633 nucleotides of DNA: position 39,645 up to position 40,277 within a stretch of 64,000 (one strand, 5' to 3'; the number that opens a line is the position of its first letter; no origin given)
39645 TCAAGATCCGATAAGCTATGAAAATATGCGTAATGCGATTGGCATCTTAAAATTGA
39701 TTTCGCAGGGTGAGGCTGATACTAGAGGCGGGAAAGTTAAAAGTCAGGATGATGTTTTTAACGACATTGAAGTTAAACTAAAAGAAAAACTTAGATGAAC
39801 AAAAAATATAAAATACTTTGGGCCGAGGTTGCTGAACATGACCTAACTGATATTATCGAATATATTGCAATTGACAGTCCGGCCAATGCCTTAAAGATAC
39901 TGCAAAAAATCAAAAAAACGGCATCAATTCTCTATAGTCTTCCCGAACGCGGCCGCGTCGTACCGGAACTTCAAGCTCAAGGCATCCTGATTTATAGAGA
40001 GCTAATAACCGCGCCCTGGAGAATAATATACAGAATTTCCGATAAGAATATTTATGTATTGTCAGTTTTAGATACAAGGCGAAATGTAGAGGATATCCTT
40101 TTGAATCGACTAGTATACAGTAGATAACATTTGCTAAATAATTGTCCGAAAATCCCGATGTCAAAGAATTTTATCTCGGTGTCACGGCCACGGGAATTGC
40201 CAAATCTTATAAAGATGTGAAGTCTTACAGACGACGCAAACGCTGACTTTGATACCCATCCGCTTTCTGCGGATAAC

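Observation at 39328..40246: Toxin-antitoxin cassette bracketed by two diverged copies of the livF-like 3' end (synonymous-only divergence)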

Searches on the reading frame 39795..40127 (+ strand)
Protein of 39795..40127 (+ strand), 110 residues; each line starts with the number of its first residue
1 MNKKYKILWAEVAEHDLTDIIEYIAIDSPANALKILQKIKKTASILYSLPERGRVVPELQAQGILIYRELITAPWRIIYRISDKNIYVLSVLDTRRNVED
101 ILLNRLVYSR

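Call 7: search_protein_families(library=pfam, proteins=[window:39795-40127:+])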
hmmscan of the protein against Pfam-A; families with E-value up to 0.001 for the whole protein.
window:39795-40127:+ (110 aa): 1 family
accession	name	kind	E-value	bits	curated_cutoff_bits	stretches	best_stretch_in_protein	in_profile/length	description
PF05016.21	ParE_toxin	-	3e-15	57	23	1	7-97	1-88/89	ParE toxin of type II toxin-antitoxin system, parDE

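Call 11: find_encoding_contigs(protein=window:39795-40127:+, flank=6000, max_places=10)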
Protein window:39795-40127:+ (110 aa): 23 contigs read that carry it; 10 places shown.
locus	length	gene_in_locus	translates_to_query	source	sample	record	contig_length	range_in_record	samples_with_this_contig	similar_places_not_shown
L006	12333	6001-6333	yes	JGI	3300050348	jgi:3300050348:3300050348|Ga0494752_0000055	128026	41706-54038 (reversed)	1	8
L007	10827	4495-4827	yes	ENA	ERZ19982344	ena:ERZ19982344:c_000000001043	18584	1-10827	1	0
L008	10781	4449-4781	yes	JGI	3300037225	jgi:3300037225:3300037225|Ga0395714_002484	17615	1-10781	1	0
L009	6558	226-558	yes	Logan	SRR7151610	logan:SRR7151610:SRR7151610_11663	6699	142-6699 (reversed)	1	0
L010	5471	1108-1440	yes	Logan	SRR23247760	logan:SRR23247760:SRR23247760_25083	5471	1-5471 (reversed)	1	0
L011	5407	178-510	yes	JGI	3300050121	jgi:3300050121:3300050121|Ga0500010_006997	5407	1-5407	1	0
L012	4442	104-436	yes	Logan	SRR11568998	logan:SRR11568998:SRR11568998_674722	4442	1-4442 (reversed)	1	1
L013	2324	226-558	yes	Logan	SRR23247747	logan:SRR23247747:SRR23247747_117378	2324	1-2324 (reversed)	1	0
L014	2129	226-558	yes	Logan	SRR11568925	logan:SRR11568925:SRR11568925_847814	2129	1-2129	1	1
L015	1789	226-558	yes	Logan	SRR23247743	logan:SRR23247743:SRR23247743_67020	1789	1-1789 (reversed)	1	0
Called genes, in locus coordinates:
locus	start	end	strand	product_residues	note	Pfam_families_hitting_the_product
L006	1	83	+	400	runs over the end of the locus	PF13458:Peripla_BP_6, PF01094:ANF_receptor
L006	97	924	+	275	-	PF13476:AAA_23 (weak), PF00005:ABC_tran, PF13304:AAA_21 (faint), PF12399:BCA_ABC_TP_C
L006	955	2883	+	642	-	PF00501:AMP-binding, PF23562:AMP-binding_C_3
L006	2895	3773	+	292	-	PF02653:BPD_transp_2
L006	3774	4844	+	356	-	PF02653:BPD_transp_2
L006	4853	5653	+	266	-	PF00005:ABC_tran, PF13304:AAA_21 (faint)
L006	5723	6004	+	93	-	PF02604:PhdYeFM_antitox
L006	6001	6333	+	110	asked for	PF05016:ParE_toxin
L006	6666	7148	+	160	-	PF04191:PEMT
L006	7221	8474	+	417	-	PF00501:AMP-binding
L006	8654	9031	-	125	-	PF18935:DUF5683 (weak)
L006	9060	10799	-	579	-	PF01368:DHH, PF02272:DHHA1, PF17768:RecJ_OB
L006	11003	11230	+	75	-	PF16256:DUF4911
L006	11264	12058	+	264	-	-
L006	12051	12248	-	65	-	PF00830:Ribosomal_L28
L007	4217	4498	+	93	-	PF02604:PhdYeFM_antitox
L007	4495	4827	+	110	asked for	PF05016:ParE_toxin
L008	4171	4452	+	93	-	PF02604:PhdYeFM_antitox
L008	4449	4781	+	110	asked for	PF05016:ParE_toxin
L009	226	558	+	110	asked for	PF05016:ParE_toxin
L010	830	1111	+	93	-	PF02604:PhdYeFM_antitox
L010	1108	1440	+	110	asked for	PF05016:ParE_toxin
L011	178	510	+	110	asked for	PF05016:ParE_toxin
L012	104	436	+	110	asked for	PF05016:ParE_toxin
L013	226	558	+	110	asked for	PF05016:ParE_toxin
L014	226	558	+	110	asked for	PF05016:ParE_toxin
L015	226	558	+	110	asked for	PF05016:ParE_toxin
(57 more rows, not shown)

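Call 13: find_homologous_proteins(query=window:39795-40127:+, max_evalue=0.00001)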
Query window:39795-40127:+ (110 aa): 1556 proteins with E <= 0.00001 among 1560 candidates; the best 120 are listed.
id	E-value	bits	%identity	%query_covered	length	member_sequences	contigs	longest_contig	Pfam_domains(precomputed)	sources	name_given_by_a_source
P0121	5.7e-63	227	100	100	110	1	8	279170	PF05016.22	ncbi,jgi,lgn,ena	jgi:plasmid stabilization system protein ParE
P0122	4.0e-54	199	85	100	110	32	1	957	PF05016.22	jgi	jgi:Plasmid stabilisation system protein.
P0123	8.3e-54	198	85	100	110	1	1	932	PF05016.22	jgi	-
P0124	5.2e-53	195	86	100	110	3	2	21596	PF05016.22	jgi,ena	jgi:plasmid stabilization system protein ParE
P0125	8.7e-53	194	85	100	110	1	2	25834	PF05016.22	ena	-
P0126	1.3e-52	194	85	100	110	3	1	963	PF05016.22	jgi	-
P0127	1.4e-52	194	82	100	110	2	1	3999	PF05016.22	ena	-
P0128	4.4e-52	192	84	100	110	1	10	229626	PF05016.22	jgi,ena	jgi:plasmid stabilization system protein ParE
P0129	4.7e-52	192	83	100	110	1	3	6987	PF05016.22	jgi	jgi:plasmid stabilization system protein ParE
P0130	7.6e-52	191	83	100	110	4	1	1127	PF05016.22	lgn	-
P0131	1.1e-51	191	85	100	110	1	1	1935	PF05016.22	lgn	-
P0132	1.1e-51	191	85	99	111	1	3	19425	PF05016.22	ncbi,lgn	-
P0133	1.2e-51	191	86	96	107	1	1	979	PF05016.22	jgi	jgi:toxin ParE1/3/4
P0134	1.3e-51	191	81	100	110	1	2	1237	PF05016.22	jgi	jgi:plasmid stabilization system protein ParE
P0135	1.4e-51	191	84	99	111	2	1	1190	PF05016.22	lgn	-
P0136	1.7e-51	190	83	100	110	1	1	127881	PF05016.22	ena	-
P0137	1.9e-51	190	81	100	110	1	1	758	PF05016.22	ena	-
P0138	3.1e-51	189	84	100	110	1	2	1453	PF05016.22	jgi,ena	-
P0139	3.2e-51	189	83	100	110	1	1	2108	PF05016.22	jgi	jgi:plasmid stabilization system protein ParE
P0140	4.4e-51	189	81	100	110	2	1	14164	PF05016.22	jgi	jgi:toxin ParE1/3/4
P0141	5.5e-51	189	85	96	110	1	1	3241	PF05016.22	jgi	-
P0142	6.5e-51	188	84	96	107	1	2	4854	PF05016.22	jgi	jgi:toxin ParE1/3/4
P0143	6.7e-51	188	81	100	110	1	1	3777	PF05016.22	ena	-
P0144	7.0e-51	188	82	100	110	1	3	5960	PF05016.22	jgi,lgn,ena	-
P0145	7.7e-51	188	80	100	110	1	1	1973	PF05016.22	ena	-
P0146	1.5e-50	187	83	99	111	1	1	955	PF05016.22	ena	-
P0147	1.9e-50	187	81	100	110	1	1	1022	PF05016.22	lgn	-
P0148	2.0e-50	187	81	100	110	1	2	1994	PF05016.22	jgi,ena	jgi:plasmid stabilization system protein ParE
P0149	6.9e-50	185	81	100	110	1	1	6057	PF05016.22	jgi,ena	-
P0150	7.6e-50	185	81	100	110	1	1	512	PF05016.22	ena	-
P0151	4.8e-49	182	82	97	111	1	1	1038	PF05016.22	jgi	-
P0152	6.4e-48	179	77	100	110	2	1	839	PF05016.22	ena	-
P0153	9.2e-48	178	77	100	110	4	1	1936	PF05016.22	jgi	-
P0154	1.3e-47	178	78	100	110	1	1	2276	PF05016.22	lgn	-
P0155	8.0e-47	175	77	100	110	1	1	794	PF05016.22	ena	-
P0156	1.7e-46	174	77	100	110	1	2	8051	PF05016.22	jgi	jgi:toxin ParE1/3/4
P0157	2.3e-46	174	76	100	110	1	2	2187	PF05016.22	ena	-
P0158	2.5e-46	174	75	100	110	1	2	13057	PF05016.22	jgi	jgi:toxin ParE1/3/4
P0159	4.9e-46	173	77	98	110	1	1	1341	PF05016.22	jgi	jgi:plasmid stabilization system protein ParE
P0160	6.4e-46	172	76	98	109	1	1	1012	PF05016.22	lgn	-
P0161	8.5e-46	172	79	94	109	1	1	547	PF05016.22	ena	-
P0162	1.2e-45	172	77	99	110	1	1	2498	PF05016.22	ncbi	-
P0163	1.2e-45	172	75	100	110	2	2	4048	PF05016.22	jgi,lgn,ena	-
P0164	1.3e-45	171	75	100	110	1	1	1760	PF05016.22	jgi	jgi:toxin ParE1/3/4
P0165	1.3e-45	171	75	100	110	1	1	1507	PF05016.22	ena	-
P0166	1.3e-45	171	75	100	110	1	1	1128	PF05016.22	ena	-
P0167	1.4e-45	171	75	100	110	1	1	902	PF05016.22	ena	-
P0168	1.7e-45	171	76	100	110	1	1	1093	PF05016.22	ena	-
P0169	1.8e-45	171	73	100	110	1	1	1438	PF05016.22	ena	-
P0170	2.2e-45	171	74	100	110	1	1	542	PF05016.22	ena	-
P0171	2.3e-45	171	76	100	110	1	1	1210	PF05016.22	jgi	jgi:toxin ParE1/3/4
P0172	2.7e-45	170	75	100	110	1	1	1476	PF05016.22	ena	-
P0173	3.2e-45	170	72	100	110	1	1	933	PF05016.22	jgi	jgi:plasmid stabilization system protein ParE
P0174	3.8e-45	170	75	100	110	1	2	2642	PF05016.22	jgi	jgi:toxin ParE1/3/4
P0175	4.2e-45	170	75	100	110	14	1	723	PF05016.22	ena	-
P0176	4.3e-45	170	73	100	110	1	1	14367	PF05016.22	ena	-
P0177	5.2e-45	170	73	100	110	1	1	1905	PF05016.22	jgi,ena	-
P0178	5.2e-45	170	75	100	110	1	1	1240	PF05016.22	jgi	jgi:plasmid stabilization system protein ParE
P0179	5.2e-45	170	75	100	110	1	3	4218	PF05016.22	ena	-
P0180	5.5e-45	169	75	100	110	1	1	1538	PF05016.22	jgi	jgi:plasmid stabilization system protein ParE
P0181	5.6e-45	169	74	98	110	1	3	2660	PF05016.22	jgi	-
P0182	6.4e-45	169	70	100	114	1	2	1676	PF05016.22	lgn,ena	-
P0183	6.4e-45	169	74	98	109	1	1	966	PF05016.22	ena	-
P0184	7.6e-45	169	75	100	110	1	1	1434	PF05016.22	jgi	-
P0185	8.0e-45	169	73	100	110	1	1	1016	PF05016.22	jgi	jgi:plasmid stabilization system protein ParE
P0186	8.5e-45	169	75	100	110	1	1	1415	PF05016.22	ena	-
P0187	8.8e-45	169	74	100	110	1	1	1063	PF05016.22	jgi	-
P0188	1.0e-44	169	75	100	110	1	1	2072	PF05016.22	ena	-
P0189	1.1e-44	169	74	100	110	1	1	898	PF05016.22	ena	-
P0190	1.1e-44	168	75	100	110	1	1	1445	PF05016.22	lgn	-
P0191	1.2e-44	168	75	100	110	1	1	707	PF05016.22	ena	-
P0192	1.3e-44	168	74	100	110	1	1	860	PF05016.22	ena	-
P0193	1.3e-44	168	75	100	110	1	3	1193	PF05016.22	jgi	jgi:toxin ParE1/3/4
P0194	1.3e-44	168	75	100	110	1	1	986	PF05016.22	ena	-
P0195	1.4e-44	168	72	100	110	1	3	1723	PF05016.22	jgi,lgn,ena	-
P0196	1.6e-44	168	75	100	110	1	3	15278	PF05016.22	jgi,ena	-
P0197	1.8e-44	168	72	98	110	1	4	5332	PF05016.22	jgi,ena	jgi:plasmid stabilization system protein ParE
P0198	1.9e-44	168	75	100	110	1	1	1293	PF05016.22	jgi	-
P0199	2.1e-44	168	73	100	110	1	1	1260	PF05016.22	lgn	-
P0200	2.1e-44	168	75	100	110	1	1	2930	PF05016.22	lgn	-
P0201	2.1e-44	168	72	100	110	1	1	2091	PF05016.22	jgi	-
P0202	2.2e-44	168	76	98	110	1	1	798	PF05016.22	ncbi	-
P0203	2.2e-44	168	74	100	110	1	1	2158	PF05016.22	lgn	-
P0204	2.2e-44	167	73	100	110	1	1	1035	PF05016.22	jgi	jgi:toxin ParE1/3/4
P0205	2.3e-44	167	75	100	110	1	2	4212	PF05016.22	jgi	jgi:toxin ParE1/3/4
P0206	2.4e-44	167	74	100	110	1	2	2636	PF05016.22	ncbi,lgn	-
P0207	2.5e-44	167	75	100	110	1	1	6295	PF05016.22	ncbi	ncbi:MAG: type II toxin-antitoxin system RelE/ParE family toxin [Syntrophales bacterium]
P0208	2.6e-44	167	71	98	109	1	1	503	PF05016.22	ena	-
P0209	2.8e-44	167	72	100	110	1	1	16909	PF05016.22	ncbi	-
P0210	2.9e-44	167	72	100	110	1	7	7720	PF05016.22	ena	-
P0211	3.1e-44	167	74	100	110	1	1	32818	PF05016.22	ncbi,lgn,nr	ncbi:MAG: type II toxin-antitoxin system RelE/ParE family toxin [Deltaproteobacteria bacterium]|nr:t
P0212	3.2e-44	167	75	100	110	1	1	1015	PF05016.22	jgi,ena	jgi:toxin ParE1/3/4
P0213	3.5e-44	167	72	100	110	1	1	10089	PF05016.22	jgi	jgi:toxin ParE1/3/4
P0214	3.7e-44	167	74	100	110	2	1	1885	PF05016.22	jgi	jgi:toxin ParE1/3/4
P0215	3.9e-44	167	71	100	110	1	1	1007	PF05016.22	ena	-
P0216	3.9e-44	167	72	100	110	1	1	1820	PF05016.22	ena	-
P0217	4.0e-44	167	74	97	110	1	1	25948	PF05016.22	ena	-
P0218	4.1e-44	167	74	100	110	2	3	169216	PF05016.22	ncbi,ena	-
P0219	4.1e-44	167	73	100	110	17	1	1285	PF05016.22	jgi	-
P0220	4.3e-44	167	74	100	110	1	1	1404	PF05016.22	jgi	jgi:toxin ParE1/3/4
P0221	4.6e-44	166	74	100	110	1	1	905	PF05016.22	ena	-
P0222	4.6e-44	166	72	100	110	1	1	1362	PF05016.22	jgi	jgi:plasmid stabilization system protein ParE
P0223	4.6e-44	166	74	100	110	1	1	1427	PF05016.22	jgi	jgi:toxin ParE1/3/4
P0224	5.0e-44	166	73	98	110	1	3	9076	PF05016.22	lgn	-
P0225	5.2e-44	166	71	100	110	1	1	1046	PF05016.22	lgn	-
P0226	5.9e-44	166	74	100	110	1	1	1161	PF05016.22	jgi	jgi:toxin ParE1/3/4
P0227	6.3e-44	166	68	100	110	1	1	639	PF05016.22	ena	-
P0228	6.5e-44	166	71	100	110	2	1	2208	PF05016.22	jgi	jgi:toxin ParE1/3/4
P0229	6.7e-44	166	76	99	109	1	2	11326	PF05016.22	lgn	-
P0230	6.7e-44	166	73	100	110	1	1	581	PF05016.22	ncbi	-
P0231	7.4e-44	166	74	100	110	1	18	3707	PF05016.22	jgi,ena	jgi:toxin ParE1/3/4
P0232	7.5e-44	166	73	100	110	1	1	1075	PF05016.22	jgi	-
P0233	7.7e-44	166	71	97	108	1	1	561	PF05016.22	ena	-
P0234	7.7e-44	166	73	100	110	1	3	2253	PF05016.22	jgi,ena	jgi:plasmid stabilization system protein ParE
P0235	7.9e-44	166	70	100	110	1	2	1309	PF05016.22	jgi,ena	-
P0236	7.9e-44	166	72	100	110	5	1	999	PF05016.22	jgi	-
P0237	8.2e-44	166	75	100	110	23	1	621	PF05016.22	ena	-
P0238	8.7e-44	166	71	100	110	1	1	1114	PF05016.22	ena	-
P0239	8.8e-44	166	72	97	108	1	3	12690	PF05016.22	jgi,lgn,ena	-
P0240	8.9e-44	166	72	99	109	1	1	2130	PF05016.22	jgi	-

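Call 21: find_encoding_contigs(protein=P0128, flank=5000, max_places=6)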
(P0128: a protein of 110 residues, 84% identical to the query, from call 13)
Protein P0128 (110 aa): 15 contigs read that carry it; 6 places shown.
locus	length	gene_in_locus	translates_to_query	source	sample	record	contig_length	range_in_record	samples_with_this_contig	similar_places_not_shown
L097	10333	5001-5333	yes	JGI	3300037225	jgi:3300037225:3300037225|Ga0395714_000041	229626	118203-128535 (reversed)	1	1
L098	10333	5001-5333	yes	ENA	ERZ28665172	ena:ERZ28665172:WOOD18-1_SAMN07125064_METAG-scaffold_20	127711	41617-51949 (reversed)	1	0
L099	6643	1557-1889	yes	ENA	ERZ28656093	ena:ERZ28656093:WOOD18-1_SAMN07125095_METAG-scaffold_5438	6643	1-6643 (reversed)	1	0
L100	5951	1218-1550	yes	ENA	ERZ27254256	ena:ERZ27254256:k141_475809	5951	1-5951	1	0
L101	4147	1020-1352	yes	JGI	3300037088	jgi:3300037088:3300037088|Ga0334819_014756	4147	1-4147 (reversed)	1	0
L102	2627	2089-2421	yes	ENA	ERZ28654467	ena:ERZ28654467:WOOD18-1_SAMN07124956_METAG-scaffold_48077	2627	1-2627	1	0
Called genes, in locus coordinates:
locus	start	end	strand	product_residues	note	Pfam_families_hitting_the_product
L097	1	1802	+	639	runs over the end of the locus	PF00501:AMP-binding, PF23562:AMP-binding_C_3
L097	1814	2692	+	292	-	PF02653:BPD_transp_2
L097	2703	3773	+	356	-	PF02653:BPD_transp_2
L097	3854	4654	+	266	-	PF00005:ABC_tran, PF13304:AAA_21 (faint)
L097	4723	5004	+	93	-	PF02604:PhdYeFM_antitox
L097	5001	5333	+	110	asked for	PF05016:ParE_toxin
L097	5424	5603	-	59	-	-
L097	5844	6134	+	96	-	-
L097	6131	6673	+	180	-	-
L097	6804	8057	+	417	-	PF00501:AMP-binding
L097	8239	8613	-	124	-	PF18935:DUF5683 (weak)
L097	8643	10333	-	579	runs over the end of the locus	PF01368:DHH, PF02272:DHHA1, PF17768:RecJ_OB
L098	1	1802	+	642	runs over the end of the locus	PF00501:AMP-binding, PF23562:AMP-binding_C_3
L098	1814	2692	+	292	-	PF02653:BPD_transp_2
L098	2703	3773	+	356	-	PF02653:BPD_transp_2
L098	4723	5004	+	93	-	PF02604:PhdYeFM_antitox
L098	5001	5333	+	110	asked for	PF05016:ParE_toxin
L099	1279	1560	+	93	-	PF02604:PhdYeFM_antitox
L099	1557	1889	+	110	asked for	PF05016:ParE_toxin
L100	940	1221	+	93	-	PF02604:PhdYeFM_antitox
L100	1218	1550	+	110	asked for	PF05016:ParE_toxin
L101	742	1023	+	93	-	PF02604:PhdYeFM_antitox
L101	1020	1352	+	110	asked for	PF05016:ParE_toxin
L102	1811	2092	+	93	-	PF02604:PhdYeFM_antitox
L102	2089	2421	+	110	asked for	PF05016:ParE_toxin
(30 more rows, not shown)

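Call 22: find_encoding_contigs(protein=P0124, flank=5000, max_places=4)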
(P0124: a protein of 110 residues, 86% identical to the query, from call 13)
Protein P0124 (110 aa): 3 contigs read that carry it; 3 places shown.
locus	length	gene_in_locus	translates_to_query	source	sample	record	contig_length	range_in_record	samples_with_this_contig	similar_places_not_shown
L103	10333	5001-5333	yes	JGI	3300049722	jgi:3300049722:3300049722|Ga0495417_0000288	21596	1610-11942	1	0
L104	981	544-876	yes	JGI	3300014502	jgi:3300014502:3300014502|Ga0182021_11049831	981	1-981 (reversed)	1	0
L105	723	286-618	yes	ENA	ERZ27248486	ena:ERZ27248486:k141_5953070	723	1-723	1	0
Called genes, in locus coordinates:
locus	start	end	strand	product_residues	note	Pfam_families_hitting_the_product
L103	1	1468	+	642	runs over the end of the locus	PF00501:AMP-binding, PF23562:AMP-binding_C_3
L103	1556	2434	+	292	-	PF02653:BPD_transp_2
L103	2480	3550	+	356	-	PF02653:BPD_transp_2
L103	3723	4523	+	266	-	PF00005:ABC_tran, PF13304:AAA_21 (faint)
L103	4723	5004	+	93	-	PF02604:PhdYeFM_antitox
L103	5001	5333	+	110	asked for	PF05016:ParE_toxin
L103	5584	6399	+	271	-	-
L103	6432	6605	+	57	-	-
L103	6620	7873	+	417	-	PF00501:AMP-binding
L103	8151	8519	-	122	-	PF18935:DUF5683 (faint)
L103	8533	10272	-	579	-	PF01368:DHH, PF02272:DHHA1, PF17768:RecJ_OB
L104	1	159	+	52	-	?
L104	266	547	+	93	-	PF02604:PhdYeFM_antitox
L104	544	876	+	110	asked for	PF05016:ParE_toxin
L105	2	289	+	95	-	?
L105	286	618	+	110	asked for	PF05016:ParE_toxin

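Call 26: find_related_loci(query=window:39795-40127:+, collection=metagenome_contigs, flank=5000)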
Query window:39795-40127:+ (110 aa) in metagenome_contigs; peptide patterns used: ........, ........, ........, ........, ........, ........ (x = any residue, [..] = any of these).
600 stretches matched a pattern (row limit reached: there are more); 83 encode a relative of the query (tblastn E <= 1e-3); the best 80 are kept; 80 distinct loci.
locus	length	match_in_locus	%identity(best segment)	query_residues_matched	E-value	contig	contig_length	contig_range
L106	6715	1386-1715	85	1-110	4e-61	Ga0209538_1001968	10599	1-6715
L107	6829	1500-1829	85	1-110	4e-61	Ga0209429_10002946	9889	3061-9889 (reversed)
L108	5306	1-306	84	9-110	6e-55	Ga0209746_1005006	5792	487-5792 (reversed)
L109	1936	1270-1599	77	1-110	2e-54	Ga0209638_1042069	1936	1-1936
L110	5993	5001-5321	69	1-107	4e-50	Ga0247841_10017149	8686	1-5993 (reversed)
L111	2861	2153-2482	69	1-110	7e-50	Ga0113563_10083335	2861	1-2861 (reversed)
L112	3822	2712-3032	72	1-107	9e-50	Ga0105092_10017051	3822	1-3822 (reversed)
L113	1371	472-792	75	1-107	3e-51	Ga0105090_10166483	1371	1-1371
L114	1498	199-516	71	1-106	1e-50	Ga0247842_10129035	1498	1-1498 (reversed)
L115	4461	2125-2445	69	1-107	2e-48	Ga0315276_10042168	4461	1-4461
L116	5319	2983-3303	69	1-107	1e-47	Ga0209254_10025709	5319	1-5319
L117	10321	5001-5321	66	1-107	1e-47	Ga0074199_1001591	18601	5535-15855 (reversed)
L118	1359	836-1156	69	1-107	1e-48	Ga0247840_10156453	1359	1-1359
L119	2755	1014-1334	68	1-107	3e-47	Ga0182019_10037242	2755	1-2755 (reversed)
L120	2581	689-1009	69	1-107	3e-47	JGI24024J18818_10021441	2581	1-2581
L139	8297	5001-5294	67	10-107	2e-42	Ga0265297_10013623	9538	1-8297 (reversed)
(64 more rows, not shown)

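Call 44: find_encoding_contigs(protein=P0125, flank=5000, max_places=3)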
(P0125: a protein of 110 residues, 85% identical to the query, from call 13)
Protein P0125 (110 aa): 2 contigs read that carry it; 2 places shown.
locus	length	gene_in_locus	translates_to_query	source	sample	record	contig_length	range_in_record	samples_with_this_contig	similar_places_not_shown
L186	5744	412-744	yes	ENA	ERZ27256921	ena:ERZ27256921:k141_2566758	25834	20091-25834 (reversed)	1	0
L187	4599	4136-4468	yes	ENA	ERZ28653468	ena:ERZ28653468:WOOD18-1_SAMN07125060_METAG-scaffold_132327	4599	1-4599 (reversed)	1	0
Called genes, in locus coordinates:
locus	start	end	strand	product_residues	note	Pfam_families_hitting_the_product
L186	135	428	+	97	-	PF02604:PhdYeFM_antitox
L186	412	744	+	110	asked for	PF05016:ParE_toxin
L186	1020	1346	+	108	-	PF01797:Y1_Tnp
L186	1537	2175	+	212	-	PF07589:PEP_exosort_dom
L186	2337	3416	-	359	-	PF04055:Radical_SAM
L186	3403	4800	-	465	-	PF04055:Radical_SAM, PF06968:BATS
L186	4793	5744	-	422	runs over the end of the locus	PF00350:Dynamin_N (weak), PF01926:MMR_HSR1, PF02421:FeoB_N (weak), PF18128:HydF_dimer, PF18133:HydF_tetramer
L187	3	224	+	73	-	?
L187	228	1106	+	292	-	PF02653:BPD_transp_2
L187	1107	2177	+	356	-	PF02653:BPD_transp_2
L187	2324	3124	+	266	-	PF00005:ABC_tran, PF13304:AAA_21 (faint)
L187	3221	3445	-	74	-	-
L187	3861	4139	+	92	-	PF02604:PhdYeFM_antitox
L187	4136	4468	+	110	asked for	PF05016:ParE_toxin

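Call 45: find_encoding_contigs(protein=P0136, flank=5000, max_places=3)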
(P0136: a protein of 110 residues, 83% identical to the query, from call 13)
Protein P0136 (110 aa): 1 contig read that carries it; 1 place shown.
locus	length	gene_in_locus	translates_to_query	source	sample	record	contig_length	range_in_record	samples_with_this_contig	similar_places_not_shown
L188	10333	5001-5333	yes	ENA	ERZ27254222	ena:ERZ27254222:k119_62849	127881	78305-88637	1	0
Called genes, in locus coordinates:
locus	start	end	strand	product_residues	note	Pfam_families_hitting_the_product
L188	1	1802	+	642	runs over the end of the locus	PF00501:AMP-binding, PF23562:AMP-binding_C_3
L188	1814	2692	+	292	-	PF02653:BPD_transp_2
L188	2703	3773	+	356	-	PF02653:BPD_transp_2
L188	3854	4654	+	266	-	PF00005:ABC_tran, PF13304:AAA_21 (faint)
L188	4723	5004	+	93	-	PF02604:PhdYeFM_antitox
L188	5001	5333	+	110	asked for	PF05016:ParE_toxin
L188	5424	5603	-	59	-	-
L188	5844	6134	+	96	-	-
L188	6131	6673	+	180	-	-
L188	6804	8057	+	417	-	PF00501:AMP-binding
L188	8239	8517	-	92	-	-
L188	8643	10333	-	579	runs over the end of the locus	PF01368:DHH, PF02272:DHHA1, PF17768:RecJ_OB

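Call 46: find_encoding_contigs(protein=P0132, flank=5000, max_places=3)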
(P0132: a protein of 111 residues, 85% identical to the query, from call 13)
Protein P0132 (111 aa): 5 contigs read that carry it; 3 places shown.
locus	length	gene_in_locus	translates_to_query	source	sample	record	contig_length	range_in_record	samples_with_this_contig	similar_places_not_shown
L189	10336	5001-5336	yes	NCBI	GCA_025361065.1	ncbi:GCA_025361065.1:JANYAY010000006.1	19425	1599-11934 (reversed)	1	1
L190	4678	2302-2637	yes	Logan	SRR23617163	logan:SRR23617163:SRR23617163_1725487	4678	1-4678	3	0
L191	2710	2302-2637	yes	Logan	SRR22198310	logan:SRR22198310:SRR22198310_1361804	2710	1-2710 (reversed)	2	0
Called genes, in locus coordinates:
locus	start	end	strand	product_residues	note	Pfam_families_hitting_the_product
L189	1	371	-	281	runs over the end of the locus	PF01612:DNA_pol_A_exo1, PF00570:HRDC (faint)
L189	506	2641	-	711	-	PF07715:Plug, PF00593:TonB_dep_Rec_b-barrel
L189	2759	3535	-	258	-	PF00005:ABC_tran, PF02463:SMC_N, PF13175:AAA_15 (weak), PF13304:AAA_21 (weak), PF13401:AAA_22 (faint)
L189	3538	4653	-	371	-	PF01032:FecCD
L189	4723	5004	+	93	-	PF02604:PhdYeFM_antitox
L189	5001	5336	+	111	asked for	PF05016:ParE_toxin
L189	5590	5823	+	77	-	-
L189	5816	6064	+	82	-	PF07927:HicA_toxin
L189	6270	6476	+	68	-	-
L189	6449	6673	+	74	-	PF04014:MazE_antitoxin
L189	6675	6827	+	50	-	-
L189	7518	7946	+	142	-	PF03061:4HBT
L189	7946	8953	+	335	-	PF00258:Flavodoxin_1, PF12724:Flavodoxin_5, PF00037:Fer4, PF12797:Fer4_2 (faint), PF13237:Fer4_10, PF14697:Fer4_21 (weak), PF12838:Fer4_7 (weak), PF13187:Fer4_9 (weak), +3 more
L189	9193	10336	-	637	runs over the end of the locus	PF13589:HATPase_c_3, PF00183:HSP90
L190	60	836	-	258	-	PF00005:ABC_tran, PF02463:SMC_N, PF13175:AAA_15 (weak), PF13304:AAA_21 (weak), PF13401:AAA_22 (faint)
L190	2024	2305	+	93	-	PF02604:PhdYeFM_antitox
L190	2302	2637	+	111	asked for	PF05016:ParE_toxin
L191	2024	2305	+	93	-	PF02604:PhdYeFM_antitox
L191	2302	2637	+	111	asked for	PF05016:ParE_toxin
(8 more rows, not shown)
